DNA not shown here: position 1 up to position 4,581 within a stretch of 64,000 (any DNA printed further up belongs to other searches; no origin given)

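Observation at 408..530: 123-nt TIR-bounded miniature element sitting in frame inside the giant glucan-synthase gene (copy 1)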

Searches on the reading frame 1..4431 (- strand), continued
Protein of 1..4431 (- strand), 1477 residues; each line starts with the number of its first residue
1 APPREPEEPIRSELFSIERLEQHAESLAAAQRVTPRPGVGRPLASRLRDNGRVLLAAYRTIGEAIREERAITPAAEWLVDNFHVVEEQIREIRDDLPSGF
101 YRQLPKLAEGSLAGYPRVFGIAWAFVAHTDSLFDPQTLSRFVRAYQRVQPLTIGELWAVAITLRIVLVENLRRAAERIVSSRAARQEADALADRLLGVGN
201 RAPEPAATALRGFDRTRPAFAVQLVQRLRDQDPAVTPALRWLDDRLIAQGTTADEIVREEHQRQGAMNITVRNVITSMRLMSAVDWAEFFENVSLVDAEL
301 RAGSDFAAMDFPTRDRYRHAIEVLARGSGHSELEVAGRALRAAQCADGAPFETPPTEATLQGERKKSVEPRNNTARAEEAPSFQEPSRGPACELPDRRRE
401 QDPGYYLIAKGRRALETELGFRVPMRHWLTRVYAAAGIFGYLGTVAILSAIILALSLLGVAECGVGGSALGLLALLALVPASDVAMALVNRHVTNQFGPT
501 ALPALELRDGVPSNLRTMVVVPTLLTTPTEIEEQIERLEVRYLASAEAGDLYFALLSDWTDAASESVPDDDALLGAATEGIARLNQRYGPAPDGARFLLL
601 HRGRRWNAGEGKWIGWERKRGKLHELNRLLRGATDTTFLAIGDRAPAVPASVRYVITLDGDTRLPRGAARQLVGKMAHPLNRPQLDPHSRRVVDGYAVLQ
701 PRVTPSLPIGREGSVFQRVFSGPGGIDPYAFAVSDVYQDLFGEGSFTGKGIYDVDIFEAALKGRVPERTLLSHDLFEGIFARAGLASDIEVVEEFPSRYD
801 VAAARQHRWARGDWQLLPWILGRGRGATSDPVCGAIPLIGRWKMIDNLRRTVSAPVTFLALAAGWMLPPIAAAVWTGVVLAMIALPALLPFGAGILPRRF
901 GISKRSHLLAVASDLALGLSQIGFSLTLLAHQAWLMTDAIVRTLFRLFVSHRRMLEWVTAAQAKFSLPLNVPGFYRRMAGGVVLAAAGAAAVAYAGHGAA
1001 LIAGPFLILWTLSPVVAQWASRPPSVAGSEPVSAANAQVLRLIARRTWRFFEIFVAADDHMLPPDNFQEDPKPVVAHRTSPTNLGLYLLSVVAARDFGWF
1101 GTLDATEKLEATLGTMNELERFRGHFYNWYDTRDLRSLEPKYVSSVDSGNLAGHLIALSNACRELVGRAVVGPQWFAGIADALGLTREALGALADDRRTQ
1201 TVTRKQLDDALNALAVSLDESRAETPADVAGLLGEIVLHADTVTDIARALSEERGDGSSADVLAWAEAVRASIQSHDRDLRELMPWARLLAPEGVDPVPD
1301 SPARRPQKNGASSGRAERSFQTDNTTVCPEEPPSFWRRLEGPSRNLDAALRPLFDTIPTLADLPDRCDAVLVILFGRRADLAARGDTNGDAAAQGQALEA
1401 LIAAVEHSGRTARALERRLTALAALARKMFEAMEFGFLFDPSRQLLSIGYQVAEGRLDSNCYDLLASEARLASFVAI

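Call 46: search_solved_structures(query=window:1-4431:-, max_evalue=0.00001, show_alignments=1)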
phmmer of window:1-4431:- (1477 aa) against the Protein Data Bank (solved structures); distinct sequences matched with E-value up to 0.00001: 3.
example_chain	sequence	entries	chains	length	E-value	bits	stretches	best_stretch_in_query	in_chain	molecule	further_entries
8rf0_A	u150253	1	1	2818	0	1024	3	397-1279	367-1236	Cyclic beta-(1,2)-glucan synthase NdvB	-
8rf9_A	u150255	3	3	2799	0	1023.6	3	397-1279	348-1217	Cyclic beta 1-2 glucan synthetase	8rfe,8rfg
8wy1_A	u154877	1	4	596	8e-57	196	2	1030-1186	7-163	Glycosyltransferase 36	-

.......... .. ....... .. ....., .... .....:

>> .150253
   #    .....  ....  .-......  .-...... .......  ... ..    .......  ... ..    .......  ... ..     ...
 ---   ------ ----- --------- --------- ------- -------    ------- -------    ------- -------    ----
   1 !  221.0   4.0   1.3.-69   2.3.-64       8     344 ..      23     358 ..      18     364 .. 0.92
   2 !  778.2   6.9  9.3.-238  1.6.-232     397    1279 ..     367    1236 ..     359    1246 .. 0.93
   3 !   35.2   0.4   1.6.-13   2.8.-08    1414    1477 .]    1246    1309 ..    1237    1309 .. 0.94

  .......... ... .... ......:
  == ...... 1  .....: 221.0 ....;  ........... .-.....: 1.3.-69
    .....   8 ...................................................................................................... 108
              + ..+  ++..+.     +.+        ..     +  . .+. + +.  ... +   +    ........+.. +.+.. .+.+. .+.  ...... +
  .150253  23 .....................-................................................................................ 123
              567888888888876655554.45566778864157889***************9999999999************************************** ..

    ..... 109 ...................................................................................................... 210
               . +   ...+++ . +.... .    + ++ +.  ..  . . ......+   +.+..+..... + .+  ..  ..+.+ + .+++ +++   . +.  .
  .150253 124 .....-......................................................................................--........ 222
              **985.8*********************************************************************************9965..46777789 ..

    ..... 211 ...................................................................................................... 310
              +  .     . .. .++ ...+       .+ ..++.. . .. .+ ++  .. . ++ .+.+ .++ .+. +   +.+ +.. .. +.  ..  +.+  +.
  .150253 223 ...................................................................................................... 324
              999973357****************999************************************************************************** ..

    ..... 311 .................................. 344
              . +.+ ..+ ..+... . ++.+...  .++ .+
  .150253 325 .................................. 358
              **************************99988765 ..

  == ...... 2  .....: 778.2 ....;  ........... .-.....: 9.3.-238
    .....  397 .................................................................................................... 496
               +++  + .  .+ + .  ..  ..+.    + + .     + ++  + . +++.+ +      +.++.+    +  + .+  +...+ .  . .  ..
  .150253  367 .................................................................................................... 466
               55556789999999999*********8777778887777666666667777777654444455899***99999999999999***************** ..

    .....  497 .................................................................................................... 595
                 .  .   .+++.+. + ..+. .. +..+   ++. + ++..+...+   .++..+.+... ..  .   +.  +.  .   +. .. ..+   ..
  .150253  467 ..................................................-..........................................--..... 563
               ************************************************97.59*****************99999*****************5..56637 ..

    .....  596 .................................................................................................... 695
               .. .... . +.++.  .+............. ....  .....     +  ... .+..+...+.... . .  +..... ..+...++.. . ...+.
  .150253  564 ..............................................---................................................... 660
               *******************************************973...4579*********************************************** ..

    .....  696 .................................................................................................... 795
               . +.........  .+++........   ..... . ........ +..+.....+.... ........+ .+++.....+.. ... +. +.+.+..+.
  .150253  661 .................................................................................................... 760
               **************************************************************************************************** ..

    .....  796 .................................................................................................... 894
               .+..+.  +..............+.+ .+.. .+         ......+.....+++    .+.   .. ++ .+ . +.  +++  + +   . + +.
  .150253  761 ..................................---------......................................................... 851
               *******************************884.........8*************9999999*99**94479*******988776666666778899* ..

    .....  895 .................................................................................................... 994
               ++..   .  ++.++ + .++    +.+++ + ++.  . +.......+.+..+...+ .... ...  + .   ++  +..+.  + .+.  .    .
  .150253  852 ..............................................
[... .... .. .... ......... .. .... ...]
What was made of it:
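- On Cyclic beta-1,2-glucan synthase (host gene): The gene aligns to 8RF0/8RF9 with E = 0 (call 46).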
